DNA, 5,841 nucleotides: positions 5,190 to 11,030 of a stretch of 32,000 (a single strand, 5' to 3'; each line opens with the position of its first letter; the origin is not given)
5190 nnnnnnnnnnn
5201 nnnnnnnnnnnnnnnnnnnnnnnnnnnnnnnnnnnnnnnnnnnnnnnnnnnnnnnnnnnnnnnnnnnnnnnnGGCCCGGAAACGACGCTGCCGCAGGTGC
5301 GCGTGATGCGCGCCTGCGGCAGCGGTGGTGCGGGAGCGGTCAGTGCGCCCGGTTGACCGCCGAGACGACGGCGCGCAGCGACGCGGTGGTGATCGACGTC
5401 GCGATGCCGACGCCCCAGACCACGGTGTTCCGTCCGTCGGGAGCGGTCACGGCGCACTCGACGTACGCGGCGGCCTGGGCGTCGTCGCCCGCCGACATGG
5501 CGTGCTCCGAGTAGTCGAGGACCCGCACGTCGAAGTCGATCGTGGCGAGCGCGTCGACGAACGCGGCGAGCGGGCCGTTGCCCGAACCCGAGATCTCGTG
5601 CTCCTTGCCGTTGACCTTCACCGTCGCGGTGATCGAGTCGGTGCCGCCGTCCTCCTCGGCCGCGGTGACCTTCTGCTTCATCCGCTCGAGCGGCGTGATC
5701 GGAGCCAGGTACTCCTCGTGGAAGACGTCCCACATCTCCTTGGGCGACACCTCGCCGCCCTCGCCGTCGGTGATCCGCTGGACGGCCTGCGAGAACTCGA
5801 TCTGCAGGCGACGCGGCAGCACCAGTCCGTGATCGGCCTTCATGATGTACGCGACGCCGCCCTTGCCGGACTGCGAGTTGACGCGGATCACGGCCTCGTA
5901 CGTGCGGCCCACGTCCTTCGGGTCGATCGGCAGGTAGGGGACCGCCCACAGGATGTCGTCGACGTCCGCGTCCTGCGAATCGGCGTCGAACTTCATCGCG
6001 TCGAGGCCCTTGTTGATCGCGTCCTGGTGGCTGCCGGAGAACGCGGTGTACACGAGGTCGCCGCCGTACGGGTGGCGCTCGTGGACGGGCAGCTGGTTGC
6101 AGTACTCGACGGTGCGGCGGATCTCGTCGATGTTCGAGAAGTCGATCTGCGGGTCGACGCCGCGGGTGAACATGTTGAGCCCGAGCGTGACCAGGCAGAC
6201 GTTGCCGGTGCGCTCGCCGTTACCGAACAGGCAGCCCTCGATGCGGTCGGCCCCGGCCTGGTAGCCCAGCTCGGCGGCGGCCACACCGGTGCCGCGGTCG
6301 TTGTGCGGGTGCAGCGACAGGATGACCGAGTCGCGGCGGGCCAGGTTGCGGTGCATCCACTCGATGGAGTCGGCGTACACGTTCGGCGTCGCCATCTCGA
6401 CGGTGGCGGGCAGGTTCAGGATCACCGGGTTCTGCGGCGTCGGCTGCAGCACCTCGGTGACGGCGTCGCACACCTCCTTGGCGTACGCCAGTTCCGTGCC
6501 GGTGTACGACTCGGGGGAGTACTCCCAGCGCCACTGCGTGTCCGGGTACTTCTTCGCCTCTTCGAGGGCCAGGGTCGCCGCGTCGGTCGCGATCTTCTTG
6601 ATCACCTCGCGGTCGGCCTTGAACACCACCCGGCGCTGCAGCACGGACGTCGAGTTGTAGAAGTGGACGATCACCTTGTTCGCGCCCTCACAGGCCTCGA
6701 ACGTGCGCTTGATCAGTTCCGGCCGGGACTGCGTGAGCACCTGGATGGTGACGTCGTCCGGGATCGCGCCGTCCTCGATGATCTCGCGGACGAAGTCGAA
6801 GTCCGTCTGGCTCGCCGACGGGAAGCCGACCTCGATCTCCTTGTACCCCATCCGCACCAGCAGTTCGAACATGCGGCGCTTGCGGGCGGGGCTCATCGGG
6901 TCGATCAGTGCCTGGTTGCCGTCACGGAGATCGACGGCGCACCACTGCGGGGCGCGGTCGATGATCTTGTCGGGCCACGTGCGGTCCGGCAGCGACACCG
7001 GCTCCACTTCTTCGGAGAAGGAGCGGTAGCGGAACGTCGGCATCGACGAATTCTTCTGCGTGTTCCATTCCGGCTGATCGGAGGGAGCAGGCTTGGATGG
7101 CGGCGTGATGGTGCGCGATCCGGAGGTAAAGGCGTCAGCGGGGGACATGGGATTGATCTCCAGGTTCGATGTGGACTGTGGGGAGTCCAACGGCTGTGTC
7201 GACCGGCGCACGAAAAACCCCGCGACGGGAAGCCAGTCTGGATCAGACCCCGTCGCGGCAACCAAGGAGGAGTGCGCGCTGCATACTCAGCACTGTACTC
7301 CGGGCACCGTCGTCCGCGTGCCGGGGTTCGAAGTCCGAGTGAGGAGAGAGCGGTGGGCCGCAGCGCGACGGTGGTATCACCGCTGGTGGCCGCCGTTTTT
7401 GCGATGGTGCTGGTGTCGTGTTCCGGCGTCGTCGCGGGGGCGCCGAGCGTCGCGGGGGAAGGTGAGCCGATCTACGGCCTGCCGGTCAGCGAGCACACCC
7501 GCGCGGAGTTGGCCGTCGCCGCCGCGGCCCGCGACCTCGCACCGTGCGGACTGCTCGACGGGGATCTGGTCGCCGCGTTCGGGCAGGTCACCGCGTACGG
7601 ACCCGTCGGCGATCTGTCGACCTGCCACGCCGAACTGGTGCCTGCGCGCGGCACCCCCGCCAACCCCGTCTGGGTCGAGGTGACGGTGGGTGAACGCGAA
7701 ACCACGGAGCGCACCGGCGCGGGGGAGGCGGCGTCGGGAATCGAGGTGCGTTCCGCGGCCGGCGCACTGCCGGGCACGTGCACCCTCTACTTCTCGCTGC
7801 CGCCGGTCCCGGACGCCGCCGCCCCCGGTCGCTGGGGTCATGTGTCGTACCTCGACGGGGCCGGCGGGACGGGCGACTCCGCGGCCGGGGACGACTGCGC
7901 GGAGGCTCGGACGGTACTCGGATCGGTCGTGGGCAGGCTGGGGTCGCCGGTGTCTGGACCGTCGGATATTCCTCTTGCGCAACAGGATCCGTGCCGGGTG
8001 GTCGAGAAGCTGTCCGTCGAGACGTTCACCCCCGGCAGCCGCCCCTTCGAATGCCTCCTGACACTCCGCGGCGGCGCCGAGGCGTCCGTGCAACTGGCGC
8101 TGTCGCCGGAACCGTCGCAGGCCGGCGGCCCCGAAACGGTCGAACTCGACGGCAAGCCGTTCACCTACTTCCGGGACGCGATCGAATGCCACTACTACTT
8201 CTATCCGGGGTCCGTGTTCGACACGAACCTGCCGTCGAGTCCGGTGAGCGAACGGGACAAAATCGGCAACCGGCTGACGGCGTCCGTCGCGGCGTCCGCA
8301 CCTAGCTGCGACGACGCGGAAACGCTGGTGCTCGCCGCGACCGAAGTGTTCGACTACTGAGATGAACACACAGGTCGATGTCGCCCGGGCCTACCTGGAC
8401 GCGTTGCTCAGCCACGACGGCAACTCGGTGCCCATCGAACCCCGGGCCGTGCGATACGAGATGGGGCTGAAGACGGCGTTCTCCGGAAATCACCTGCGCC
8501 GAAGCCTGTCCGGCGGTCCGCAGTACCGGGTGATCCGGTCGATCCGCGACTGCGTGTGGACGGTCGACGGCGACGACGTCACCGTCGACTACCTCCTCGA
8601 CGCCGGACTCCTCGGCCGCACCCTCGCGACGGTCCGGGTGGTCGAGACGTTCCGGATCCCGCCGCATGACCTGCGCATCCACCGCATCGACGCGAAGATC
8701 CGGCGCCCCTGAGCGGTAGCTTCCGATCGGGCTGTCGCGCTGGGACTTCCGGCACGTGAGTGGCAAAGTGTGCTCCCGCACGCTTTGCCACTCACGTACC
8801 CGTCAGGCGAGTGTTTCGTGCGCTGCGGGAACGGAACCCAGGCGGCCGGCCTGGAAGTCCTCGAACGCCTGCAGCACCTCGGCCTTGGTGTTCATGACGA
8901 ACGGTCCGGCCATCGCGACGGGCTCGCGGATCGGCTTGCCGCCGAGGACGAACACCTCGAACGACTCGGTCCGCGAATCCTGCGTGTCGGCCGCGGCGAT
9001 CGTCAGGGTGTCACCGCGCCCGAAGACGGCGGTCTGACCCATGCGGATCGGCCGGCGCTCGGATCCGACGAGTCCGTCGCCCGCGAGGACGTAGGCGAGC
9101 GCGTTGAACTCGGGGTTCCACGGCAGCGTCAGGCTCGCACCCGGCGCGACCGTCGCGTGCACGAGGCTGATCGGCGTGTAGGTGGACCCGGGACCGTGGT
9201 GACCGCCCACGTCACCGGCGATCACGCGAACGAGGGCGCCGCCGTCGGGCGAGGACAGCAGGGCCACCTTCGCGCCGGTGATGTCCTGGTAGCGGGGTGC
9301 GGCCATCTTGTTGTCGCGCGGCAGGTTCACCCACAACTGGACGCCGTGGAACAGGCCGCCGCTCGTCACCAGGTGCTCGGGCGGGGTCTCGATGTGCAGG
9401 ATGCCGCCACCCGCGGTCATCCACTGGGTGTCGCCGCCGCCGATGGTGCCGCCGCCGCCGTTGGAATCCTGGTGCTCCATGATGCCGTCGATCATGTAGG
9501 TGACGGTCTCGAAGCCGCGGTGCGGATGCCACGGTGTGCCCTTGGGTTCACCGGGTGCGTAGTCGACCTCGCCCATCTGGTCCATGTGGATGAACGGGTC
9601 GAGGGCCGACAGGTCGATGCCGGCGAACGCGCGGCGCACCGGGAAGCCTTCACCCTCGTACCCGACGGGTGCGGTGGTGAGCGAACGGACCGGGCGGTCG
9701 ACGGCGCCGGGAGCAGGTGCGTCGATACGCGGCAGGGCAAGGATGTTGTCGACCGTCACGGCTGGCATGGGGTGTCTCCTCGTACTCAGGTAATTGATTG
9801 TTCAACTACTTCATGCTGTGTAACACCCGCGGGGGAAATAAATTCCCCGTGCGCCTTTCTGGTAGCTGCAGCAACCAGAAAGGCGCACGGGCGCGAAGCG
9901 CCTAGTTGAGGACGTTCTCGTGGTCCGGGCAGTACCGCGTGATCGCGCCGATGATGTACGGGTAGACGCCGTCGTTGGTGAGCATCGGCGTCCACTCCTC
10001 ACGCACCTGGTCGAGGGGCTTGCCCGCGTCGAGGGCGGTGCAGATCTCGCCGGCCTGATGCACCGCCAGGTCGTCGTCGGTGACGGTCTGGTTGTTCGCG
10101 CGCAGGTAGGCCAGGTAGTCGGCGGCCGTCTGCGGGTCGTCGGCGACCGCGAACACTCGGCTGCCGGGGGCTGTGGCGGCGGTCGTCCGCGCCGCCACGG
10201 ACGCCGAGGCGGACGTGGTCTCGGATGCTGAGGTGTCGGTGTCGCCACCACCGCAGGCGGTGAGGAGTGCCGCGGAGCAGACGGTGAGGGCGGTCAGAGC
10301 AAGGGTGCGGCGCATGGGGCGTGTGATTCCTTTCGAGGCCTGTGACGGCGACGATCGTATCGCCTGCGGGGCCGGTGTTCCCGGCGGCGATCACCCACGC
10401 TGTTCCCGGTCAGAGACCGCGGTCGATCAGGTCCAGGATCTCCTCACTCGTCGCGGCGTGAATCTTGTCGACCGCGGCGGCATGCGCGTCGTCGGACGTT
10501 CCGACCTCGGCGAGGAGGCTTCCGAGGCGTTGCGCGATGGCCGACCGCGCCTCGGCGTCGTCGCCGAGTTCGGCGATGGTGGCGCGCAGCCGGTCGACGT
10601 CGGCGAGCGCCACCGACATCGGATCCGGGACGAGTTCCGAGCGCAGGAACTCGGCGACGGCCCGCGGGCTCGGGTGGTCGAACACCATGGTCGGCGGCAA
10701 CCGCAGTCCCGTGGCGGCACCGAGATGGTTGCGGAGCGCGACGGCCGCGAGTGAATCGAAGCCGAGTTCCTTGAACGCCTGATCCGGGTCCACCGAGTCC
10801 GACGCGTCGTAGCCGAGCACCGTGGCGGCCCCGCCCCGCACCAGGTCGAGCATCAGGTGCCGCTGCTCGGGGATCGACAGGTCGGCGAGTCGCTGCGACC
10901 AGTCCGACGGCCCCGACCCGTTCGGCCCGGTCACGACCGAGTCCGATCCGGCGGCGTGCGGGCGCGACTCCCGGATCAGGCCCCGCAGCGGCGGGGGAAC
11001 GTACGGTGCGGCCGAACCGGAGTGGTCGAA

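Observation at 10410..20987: Stand-alone bimodular PKS with docking termini at both ends, alternating methylmalonyl/malonyl ATs, and no loading module, ER or TE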

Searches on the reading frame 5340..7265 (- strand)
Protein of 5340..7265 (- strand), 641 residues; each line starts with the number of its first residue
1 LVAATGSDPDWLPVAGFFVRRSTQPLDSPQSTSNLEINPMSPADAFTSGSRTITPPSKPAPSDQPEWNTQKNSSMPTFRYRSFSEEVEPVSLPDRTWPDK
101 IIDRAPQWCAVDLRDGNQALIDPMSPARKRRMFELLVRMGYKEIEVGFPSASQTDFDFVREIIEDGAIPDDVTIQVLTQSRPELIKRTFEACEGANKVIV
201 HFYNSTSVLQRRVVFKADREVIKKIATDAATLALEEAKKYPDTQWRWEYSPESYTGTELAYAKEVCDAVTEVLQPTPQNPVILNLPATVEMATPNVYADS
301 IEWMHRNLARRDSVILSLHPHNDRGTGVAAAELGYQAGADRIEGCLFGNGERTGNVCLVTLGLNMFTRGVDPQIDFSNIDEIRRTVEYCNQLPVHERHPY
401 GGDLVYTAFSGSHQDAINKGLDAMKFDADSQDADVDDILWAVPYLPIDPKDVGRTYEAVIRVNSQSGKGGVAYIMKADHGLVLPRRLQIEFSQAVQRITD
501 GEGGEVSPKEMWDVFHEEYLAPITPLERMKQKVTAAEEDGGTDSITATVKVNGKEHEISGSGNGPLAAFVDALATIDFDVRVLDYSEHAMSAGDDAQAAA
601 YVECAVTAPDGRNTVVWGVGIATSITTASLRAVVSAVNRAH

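Call 8: search_protein_families(library=pfam, proteins=[window:5340-7265:-], max_evalue=0.001)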
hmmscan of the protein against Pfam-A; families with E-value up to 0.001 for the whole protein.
window:5340-7265:- (641 aa): 3 families
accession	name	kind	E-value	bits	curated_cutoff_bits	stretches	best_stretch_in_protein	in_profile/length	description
PF00682.25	HMGL-like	-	1.9e-80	270.5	29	1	106-386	2-260/260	HMGL-like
PF22615.1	IPMS_D2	-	2.8e-35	120.9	27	1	403-476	1-66/66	Alpha-isopropylmalate synthase, post-catalytic domain-like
PF08502.15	LeuA_dimer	-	1e-30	106.8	24.9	1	505-640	1-130/131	LeuA allosteric (dimerisation) domain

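Call 66: find_encoding_contigs(protein=window:5340-7265:-, flank=10000, max_places=3)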
Protein window:5340-7265:- (641 aa): no gene with exactly this product is on record in the collection.

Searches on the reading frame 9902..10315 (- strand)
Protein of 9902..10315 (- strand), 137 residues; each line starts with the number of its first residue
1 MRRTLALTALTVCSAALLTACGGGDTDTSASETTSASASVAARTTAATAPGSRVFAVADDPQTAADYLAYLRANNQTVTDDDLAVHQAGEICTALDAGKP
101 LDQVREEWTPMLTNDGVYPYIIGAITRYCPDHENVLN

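Call 5: search_protein_families(library=pfam, proteins=[window:9902-10315:-], max_evalue=0.001)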
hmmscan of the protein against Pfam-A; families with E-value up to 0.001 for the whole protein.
window:9902-10315:- (137 aa): 1 family
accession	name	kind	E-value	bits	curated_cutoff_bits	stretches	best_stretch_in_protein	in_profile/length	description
PF05305.19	DUF732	-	3.2e-10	40.7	22.4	1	65-131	3-72/72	Protein of unknown function (DUF732)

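Call 60: search_protein_families(library=ncbifam, proteins=[window:9902-10315:-], max_evalue=0.00001)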
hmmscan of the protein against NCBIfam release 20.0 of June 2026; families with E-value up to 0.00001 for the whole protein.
window:9902-10315:- (137 aa): 0 families

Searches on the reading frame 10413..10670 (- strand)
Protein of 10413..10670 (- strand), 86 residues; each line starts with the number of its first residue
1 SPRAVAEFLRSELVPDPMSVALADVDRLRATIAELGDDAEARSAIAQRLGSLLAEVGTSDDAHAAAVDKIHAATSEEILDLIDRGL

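Call 36: search_solved_structures(query=window:10413-10670:-, max_evalue=10, show_alignments=5)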
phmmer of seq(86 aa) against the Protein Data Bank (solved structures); distinct sequences matched with E-value up to 10: 4.
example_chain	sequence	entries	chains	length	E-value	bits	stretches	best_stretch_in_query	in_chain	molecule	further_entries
7s6b_E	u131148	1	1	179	0.047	17.7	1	2-85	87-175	Polyketide synthase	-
5yx4_A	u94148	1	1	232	0.17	16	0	28-66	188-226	Chalcone-flavonone isomerase family protein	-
5yx3_A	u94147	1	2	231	0.36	14.9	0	28-65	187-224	Chalcone-flavonone isomerase family protein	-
5cpg_A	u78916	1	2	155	0.96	13.6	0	32-76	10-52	(R)-specific enoyl-CoA hydratase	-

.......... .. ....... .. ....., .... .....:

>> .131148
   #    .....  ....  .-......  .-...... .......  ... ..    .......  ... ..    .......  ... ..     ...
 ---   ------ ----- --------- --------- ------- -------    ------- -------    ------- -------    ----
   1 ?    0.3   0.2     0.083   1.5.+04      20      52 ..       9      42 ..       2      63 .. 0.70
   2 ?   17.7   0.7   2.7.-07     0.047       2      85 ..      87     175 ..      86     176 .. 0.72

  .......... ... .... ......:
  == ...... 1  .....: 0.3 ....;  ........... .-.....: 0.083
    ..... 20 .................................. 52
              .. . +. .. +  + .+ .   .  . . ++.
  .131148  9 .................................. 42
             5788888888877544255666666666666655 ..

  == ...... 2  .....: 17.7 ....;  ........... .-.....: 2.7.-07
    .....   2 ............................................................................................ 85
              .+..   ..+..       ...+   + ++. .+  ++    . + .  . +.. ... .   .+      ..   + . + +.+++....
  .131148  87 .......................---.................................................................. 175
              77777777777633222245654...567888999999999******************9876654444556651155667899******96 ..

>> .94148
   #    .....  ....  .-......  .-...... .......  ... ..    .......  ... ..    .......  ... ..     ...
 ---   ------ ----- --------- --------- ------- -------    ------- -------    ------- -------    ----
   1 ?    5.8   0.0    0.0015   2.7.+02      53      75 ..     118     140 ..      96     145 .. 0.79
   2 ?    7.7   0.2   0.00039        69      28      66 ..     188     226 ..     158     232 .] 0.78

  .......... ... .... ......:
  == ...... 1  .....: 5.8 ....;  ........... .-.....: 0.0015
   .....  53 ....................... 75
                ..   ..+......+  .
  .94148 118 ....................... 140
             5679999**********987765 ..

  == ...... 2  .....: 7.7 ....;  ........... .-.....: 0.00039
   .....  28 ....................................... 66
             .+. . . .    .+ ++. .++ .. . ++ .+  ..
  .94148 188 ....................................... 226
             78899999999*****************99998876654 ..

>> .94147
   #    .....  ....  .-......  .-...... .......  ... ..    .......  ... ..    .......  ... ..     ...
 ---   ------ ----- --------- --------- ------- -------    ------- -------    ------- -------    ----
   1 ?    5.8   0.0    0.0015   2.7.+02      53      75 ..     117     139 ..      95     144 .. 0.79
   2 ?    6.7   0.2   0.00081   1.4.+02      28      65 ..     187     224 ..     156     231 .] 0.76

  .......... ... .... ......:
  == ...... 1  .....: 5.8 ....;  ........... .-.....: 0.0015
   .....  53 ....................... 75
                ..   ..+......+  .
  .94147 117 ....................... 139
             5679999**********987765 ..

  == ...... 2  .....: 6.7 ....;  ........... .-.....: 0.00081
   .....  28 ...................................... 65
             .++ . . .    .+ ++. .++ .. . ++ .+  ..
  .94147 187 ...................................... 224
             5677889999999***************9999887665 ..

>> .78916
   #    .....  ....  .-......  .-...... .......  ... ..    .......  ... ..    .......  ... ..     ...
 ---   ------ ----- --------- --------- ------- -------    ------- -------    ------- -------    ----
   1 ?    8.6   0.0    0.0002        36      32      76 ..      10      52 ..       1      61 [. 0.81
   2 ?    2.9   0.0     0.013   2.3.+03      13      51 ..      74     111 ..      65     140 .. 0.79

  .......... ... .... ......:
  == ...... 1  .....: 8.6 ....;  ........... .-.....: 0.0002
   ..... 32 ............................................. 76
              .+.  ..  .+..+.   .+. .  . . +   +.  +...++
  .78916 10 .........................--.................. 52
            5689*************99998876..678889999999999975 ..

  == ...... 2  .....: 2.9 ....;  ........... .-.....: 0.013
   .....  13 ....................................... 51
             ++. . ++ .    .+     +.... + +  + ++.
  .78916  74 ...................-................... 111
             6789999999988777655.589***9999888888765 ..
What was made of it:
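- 10413..10643 (-): C-terminal docking domain (aa 3449-3525): helices 1-2 and the terminal docking helix ........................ Aligns end to end with the ACP-docking chain 7S6B_E, E 0.047 (call 36).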

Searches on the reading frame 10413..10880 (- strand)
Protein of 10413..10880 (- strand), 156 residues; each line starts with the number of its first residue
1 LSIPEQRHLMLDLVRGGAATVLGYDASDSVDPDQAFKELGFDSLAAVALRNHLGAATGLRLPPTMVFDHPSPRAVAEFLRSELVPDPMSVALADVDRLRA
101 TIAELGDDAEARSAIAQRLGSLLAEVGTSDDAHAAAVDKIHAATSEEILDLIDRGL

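Call 73: predict_structure(protein=window:10413-10880:-)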
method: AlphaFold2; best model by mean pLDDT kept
length: 156 residues; sequences in the alignment: 1
mean_pLDDT: 58.6   pTM: 0.37
mean pLDDT of the five models: 58.6, 57.6, 55.9, 54.1, 51.4
residues with pLDDT >= 90: 0; 70-90: 56; 50-70: 25; < 50: 75
segments of 3 or more residues with pLDDT < 50: 1-14, 16-26, 28-30, 39-41, 43-47, 52-84
pLDDT, mean of each block of 10 residues (from residue 1): 43 47 46 49 50 44 41 46 53 75 78 75 71 75 79 71
secondary structure, 60 per line:
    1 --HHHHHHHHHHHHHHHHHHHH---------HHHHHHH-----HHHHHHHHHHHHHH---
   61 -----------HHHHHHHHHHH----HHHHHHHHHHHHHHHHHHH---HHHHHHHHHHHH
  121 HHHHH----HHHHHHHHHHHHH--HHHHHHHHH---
elements in order: H3-22 H32-38 H44-57 H72-82 H87-105 H109-125 H130-142 H145-153
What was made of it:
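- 10413..10643 (-): The single-sequence AF2 model gives helices at aa 3456-3474, 3478-3494, 3499-3511 and 3514-3522 with pLDDT 71-79 (call 73).
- On Type I modular cis-AT polyketide synthase: Helices are predicted by AF2 (call 73).
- Tried and rejected: The single-sequence AF2 model of ACP2 plus tail was confident only for the tail helices (call 73).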
